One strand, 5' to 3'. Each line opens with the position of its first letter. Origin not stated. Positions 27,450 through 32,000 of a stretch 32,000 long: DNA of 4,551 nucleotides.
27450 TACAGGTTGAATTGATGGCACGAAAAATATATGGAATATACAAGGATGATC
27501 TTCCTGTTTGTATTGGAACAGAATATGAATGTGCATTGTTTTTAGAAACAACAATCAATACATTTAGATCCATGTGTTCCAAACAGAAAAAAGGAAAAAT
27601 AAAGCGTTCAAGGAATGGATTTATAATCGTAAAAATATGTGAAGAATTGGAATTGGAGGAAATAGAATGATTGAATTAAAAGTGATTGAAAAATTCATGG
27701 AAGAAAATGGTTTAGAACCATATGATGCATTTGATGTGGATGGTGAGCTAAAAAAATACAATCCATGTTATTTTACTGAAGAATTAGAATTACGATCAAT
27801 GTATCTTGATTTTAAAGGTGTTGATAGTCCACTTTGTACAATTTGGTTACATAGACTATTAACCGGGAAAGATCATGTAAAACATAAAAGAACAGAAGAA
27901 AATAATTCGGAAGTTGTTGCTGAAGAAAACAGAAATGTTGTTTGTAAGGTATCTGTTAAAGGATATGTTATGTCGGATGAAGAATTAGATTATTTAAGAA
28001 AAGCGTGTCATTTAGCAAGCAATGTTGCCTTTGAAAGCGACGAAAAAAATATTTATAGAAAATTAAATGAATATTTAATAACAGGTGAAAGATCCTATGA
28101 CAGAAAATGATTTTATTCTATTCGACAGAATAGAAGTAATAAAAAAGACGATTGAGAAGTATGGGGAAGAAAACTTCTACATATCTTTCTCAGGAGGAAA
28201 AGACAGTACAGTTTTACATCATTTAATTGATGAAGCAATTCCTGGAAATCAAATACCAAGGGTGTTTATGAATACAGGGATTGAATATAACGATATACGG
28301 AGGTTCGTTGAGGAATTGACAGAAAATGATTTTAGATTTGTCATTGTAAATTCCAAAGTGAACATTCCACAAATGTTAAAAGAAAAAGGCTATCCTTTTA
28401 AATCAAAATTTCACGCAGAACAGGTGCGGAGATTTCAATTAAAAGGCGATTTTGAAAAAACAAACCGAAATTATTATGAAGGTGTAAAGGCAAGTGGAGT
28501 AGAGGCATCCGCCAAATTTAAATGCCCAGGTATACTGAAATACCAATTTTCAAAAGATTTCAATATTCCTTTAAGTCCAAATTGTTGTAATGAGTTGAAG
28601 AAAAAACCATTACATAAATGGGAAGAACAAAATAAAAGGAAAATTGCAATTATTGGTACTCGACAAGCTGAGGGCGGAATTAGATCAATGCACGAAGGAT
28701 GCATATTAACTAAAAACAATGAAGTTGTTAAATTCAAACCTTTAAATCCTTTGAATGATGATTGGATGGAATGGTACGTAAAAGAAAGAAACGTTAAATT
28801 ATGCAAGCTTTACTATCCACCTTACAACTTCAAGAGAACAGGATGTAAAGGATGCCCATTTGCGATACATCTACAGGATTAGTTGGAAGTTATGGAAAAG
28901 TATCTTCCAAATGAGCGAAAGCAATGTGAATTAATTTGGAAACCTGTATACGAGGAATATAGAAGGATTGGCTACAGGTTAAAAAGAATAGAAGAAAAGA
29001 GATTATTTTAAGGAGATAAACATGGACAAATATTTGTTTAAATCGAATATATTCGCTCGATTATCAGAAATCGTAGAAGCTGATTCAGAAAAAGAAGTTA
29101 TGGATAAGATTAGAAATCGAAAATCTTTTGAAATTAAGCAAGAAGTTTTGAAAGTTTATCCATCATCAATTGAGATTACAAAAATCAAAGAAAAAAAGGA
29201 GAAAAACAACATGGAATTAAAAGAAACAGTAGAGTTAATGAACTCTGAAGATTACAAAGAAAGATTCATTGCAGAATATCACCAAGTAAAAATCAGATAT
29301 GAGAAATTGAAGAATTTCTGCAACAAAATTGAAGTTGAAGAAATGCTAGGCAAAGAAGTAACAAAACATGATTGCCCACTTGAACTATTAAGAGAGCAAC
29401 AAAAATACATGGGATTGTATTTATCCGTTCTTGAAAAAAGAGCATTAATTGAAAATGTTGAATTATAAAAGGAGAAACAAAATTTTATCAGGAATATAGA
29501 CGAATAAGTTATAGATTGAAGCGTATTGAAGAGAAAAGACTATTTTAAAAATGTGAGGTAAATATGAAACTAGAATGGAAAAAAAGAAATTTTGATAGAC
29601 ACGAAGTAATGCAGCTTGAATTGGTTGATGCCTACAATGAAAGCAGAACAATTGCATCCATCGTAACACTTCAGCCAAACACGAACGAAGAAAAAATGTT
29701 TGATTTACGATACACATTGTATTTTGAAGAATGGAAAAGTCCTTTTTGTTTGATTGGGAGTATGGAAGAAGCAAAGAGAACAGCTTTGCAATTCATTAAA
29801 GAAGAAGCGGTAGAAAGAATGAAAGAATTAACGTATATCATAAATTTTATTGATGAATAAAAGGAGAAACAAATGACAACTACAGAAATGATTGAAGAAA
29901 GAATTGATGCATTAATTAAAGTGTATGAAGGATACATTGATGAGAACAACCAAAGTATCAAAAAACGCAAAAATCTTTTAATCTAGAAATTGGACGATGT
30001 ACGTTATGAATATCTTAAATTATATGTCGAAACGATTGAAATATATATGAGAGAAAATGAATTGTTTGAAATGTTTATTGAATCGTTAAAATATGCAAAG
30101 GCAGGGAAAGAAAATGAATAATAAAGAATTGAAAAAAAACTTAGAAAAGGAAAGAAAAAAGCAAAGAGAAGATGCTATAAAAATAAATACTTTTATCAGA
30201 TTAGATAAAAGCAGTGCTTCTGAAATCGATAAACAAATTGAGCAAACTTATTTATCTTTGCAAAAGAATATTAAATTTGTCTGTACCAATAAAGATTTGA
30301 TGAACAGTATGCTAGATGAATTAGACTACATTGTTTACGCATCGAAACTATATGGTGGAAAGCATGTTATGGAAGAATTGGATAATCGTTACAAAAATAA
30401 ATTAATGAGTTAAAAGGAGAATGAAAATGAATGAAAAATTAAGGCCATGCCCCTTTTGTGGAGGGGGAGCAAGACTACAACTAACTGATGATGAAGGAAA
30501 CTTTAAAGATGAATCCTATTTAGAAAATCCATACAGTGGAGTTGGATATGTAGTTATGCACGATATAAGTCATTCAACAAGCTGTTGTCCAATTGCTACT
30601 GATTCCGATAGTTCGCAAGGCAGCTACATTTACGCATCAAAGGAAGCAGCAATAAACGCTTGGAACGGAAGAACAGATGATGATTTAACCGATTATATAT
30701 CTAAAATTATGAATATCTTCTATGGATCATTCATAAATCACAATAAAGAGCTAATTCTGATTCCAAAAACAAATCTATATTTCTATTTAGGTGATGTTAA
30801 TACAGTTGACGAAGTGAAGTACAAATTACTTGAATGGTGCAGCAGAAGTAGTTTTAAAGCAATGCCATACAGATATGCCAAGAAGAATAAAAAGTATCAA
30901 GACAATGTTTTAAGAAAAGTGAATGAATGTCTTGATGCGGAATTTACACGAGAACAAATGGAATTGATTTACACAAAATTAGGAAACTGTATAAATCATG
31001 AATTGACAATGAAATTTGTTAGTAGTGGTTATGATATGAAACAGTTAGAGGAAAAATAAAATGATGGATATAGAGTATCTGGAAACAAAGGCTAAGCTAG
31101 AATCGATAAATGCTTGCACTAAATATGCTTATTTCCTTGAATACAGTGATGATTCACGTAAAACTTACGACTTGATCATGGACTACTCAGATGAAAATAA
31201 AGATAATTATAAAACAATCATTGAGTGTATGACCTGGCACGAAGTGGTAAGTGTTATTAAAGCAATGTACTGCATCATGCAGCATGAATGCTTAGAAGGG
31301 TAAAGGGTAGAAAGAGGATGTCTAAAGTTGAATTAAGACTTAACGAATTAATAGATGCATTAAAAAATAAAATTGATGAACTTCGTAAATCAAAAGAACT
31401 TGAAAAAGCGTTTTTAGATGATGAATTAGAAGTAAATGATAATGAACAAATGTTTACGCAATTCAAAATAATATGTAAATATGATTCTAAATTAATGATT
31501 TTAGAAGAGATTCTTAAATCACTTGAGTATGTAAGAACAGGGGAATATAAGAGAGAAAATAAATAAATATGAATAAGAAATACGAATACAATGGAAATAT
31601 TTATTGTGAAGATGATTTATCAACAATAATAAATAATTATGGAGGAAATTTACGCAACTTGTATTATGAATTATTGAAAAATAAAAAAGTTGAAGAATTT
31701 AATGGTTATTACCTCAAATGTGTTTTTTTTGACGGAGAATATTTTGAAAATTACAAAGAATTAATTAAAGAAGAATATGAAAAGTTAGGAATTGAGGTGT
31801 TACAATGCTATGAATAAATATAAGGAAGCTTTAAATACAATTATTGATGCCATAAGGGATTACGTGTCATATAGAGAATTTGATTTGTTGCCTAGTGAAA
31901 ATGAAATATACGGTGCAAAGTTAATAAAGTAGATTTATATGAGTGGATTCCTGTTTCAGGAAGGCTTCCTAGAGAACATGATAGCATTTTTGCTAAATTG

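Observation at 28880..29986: Two early genes interrupted by single in-frame TAG codons: amber read-through/recoding or prophage decay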

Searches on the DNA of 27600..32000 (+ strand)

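Call 7: search_dna_similar(query=window:27600-32000:+, collection=phages, mode=near, max_rows=20)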
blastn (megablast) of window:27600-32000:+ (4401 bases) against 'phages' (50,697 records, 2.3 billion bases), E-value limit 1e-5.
No match.

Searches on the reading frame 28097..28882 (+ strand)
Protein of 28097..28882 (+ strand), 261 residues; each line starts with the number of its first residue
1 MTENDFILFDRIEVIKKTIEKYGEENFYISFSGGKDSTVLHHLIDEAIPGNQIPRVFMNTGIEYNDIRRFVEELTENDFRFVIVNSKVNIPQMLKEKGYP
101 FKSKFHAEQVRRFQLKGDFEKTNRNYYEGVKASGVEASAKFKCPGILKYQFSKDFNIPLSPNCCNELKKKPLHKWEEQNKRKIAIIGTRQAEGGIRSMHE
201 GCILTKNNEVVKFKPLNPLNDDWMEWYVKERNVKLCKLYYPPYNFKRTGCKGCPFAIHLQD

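Call 63: find_encoding_contigs(protein=window:28097-28882:+, flank=2000, max_places=10)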
Protein window:28097-28882:+ (261 aa): 3 contigs read that carry it; 1 place shown.
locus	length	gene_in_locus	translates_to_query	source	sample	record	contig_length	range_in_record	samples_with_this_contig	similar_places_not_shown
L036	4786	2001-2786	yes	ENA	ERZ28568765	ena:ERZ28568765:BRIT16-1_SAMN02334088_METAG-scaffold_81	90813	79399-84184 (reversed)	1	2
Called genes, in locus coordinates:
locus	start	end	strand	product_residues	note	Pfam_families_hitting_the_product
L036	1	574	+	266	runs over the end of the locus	PF09524:Phg_2220_C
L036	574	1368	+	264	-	PF00308:Bac_DnaA, PF20720:nSTAND3 (weak)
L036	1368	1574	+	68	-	-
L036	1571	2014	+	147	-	-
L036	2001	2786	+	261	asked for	PF01507:PAPS_reduct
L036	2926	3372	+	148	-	PF21825:Sequestin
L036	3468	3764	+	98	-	-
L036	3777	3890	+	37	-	-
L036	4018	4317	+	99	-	-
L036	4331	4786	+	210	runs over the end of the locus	PF14354:Lar_restr_allev (faint)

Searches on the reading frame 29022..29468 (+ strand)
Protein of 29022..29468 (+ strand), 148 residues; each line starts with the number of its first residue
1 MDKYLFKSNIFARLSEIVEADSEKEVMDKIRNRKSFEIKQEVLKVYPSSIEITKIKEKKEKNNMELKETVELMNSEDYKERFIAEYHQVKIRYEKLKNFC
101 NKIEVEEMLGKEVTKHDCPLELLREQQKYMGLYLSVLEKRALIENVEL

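Call 11: search_protein_families(library=pfam, proteins=[window:29022-29468:+], max_evalue=0.01)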
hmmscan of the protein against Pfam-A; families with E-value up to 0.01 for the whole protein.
window:29022-29468:+ (148 aa): 1 family
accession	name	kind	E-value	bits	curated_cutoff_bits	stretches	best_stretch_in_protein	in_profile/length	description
PF21825.2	crAss001_48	-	1.5e-16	60.5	24.8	1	76-141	1-59/61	crAss001_48 related protein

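Call 12: search_protein_families(library=phrogs, proteins=[window:29022-29468:+], max_evalue=0.01)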
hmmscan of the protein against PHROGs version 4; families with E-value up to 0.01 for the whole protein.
window:29022-29468:+ (148 aa): 3 families
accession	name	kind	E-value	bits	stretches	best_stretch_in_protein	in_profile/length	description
phrog_774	-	unknown function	1.2e-20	75.1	1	45-147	33-128/134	-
phrog_3934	-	unknown function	4.7e-05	23.8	1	63-141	108-167/336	-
phrog_32732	-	unknown function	0.0077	16.9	1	77-140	97-155/159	-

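Call 15: find_encoding_contigs(protein=window:29022-29468:+, flank=10000, max_places=8)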
Protein window:29022-29468:+ (148 aa): 5 contigs read that carry it; 3 places shown.
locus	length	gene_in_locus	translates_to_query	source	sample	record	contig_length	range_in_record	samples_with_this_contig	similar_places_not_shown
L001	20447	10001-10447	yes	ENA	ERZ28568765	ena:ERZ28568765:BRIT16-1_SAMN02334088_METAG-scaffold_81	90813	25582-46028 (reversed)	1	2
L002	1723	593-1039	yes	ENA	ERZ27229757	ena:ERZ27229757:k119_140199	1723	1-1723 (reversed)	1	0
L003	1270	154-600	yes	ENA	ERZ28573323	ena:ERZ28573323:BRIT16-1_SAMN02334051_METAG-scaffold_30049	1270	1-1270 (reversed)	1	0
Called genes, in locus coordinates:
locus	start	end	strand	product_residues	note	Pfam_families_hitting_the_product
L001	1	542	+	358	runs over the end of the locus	PF01510:Amidase_2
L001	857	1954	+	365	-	PF00589:Phage_integrase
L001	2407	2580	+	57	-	-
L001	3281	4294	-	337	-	PF07553:Lipoprotein_Ltp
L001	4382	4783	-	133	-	PF01381:HTH_3, PF12844:HTH_19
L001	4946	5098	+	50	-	-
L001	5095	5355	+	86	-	-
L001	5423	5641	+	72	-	-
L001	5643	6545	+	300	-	PF00589:Phage_integrase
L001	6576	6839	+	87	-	-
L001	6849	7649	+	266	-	PF09524:Phg_2220_C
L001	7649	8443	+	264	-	PF00308:Bac_DnaA, PF20720:nSTAND3 (weak)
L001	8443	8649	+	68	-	-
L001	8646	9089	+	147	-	-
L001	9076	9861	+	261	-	PF01507:PAPS_reduct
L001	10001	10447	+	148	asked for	PF21825:Sequestin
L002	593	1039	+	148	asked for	PF21825:Sequestin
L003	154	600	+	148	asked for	PF21825:Sequestin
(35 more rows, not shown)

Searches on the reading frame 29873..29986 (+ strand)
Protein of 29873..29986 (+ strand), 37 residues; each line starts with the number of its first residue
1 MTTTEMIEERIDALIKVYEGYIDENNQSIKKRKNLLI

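Call 64: find_encoding_contigs(protein=window:29873-29986:+, flank=2000, max_places=10)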
Protein window:29873-29986:+ (37 aa): 5 contigs read that carry it; 3 places shown.
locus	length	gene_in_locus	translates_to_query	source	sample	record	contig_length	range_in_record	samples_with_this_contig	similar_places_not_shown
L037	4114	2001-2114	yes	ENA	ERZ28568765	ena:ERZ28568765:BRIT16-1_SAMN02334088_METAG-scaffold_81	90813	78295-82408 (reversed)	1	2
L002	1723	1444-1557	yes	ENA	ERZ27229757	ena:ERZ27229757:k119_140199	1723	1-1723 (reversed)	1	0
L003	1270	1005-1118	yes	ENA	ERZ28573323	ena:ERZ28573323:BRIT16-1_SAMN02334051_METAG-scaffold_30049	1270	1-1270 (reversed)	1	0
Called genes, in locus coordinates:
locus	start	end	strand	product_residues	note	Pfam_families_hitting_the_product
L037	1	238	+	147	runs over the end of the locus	-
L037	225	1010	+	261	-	PF01507:PAPS_reduct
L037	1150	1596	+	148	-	PF21825:Sequestin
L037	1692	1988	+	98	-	-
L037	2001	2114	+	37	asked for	-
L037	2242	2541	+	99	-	-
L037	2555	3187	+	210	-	PF14354:Lar_restr_allev (faint)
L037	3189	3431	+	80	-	-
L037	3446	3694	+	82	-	-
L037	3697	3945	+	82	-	-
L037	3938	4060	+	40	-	-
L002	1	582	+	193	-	?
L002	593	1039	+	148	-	PF21825:Sequestin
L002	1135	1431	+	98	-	-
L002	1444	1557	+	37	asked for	-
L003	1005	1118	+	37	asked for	-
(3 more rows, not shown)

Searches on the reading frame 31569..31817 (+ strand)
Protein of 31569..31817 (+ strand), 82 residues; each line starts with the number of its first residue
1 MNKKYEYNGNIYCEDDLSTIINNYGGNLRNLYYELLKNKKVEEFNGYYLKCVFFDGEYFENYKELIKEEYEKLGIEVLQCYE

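Call 29: find_encoding_contigs(protein=window:31569-31817:+, flank=10000, max_places=5)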
Protein window:31569-31817:+ (82 aa): 5 contigs read that carry it; 3 places shown.
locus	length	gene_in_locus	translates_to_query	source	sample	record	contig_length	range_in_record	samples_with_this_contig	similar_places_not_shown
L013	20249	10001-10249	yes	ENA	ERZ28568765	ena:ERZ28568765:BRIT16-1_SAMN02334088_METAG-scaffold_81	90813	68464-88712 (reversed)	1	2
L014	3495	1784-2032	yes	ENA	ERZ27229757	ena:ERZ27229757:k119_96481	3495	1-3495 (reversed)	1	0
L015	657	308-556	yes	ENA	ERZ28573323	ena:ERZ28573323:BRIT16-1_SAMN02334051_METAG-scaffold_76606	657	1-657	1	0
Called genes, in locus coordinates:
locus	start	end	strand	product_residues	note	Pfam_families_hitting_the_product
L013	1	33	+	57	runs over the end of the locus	-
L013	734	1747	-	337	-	PF07553:Lipoprotein_Ltp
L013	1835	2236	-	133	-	PF01381:HTH_3, PF12844:HTH_19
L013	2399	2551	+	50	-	-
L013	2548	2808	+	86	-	-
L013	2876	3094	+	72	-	-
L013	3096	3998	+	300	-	PF00589:Phage_integrase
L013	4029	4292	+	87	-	-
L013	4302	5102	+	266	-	PF09524:Phg_2220_C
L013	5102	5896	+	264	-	PF00308:Bac_DnaA, PF20720:nSTAND3 (weak)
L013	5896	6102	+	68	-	-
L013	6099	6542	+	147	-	-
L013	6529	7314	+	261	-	PF01507:PAPS_reduct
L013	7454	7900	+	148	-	PF21825:Sequestin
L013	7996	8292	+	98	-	-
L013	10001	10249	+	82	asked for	-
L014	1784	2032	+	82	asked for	-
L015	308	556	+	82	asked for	-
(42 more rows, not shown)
